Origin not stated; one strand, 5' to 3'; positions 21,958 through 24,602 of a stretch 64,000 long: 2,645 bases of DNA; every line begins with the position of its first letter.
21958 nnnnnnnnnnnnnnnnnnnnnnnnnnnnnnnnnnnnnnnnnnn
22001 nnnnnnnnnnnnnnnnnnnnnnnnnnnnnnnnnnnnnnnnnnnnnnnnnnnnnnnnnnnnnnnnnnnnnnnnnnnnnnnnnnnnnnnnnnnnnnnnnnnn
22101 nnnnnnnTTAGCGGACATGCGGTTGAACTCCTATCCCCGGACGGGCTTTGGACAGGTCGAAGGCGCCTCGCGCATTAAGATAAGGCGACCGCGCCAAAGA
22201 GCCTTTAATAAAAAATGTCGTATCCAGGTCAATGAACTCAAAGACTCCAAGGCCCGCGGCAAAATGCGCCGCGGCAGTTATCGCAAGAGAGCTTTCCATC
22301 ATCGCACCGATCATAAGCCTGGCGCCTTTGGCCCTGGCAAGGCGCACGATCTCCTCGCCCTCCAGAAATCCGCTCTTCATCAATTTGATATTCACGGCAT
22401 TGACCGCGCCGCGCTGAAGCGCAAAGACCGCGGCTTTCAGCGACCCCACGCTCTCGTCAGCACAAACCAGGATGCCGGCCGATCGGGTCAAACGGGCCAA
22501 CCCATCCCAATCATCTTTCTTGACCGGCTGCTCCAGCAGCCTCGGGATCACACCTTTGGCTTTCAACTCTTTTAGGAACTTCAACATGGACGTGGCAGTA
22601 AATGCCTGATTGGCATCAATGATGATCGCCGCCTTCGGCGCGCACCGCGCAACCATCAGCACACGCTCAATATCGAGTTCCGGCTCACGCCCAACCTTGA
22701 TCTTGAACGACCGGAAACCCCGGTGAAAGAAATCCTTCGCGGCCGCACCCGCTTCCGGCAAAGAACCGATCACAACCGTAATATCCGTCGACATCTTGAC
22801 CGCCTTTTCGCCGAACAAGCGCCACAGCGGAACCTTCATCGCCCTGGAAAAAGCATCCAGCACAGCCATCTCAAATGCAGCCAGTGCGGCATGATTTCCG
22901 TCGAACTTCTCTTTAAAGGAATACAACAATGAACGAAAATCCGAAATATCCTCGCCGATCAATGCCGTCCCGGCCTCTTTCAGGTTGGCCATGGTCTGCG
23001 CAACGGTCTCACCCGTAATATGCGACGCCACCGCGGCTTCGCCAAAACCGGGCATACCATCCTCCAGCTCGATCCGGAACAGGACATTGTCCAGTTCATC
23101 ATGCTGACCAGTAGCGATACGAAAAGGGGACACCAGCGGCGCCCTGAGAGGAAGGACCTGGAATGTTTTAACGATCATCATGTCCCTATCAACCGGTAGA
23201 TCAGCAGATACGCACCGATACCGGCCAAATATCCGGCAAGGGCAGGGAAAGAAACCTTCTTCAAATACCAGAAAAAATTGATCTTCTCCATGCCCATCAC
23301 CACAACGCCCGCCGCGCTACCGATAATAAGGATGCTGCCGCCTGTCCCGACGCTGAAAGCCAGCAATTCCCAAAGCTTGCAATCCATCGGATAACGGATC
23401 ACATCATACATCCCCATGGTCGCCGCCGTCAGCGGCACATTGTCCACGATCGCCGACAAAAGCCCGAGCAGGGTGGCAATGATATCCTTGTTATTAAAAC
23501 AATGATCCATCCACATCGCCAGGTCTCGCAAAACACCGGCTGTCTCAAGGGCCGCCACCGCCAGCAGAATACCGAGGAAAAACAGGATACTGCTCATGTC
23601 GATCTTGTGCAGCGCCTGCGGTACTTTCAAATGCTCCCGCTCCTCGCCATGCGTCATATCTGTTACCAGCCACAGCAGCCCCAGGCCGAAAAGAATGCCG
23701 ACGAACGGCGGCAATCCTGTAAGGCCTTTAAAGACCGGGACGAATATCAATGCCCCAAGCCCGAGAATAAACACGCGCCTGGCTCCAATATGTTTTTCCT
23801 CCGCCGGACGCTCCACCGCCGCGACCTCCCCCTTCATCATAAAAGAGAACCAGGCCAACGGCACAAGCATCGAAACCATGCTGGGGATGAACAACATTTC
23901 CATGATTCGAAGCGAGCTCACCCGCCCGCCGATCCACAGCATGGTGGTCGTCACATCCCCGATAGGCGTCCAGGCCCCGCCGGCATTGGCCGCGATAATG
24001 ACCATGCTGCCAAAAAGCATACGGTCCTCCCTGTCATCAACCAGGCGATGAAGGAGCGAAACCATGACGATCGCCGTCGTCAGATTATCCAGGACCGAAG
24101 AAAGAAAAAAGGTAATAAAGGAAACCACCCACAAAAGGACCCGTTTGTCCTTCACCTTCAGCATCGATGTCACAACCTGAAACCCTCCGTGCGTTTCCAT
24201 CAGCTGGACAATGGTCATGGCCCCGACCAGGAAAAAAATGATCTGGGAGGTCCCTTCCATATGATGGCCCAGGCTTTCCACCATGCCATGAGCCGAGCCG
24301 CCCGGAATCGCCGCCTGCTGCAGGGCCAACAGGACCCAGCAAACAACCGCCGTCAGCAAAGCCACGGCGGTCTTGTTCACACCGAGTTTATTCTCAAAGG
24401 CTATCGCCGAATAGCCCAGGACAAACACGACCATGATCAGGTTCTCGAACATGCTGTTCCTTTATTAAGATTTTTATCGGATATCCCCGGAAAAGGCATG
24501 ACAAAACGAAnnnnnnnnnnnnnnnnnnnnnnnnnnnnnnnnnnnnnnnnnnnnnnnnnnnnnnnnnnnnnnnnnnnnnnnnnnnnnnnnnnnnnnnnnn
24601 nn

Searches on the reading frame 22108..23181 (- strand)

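Call 63: search_protein_families(library=pfam, proteins=[window:22108-23181:-], max_evalue=0.0001)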
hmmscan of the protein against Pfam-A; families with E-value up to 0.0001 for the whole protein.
window:22108-23181:- (357 aa): 3 families
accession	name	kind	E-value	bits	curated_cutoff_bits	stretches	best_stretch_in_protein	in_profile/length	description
PF13378.12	MR_MLE_C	-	1.1e-35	123.8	29.4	1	146-354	4-215/219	Enolase C-terminal domain-like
PF02746.21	MR_MLE_N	-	2.2e-12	47.7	22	1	14-124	11-117/117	Mandelate racemase / muconate lactonizing enzyme, N-terminal domain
PF00113.28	Enolase_C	-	2e-05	24.5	21.5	0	189-288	128-230/296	Enolase, C-terminal TIM barrel domain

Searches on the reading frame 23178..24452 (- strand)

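Call 63: search_protein_families(library=pfam, proteins=[window:23178-24452:-], max_evalue=0.0001)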
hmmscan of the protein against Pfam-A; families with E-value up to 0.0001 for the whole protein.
window:23178-24452:- (424 aa): 2 families
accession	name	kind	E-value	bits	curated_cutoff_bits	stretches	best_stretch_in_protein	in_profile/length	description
PF03600.22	CitMHS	-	3.1e-32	112.4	31.9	1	16-346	3-311/336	Citrate transporter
PF07854.18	DUF1646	-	2.1e-05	24.5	21.4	0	81-239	78-236/347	Protein of unknown function (DUF1646)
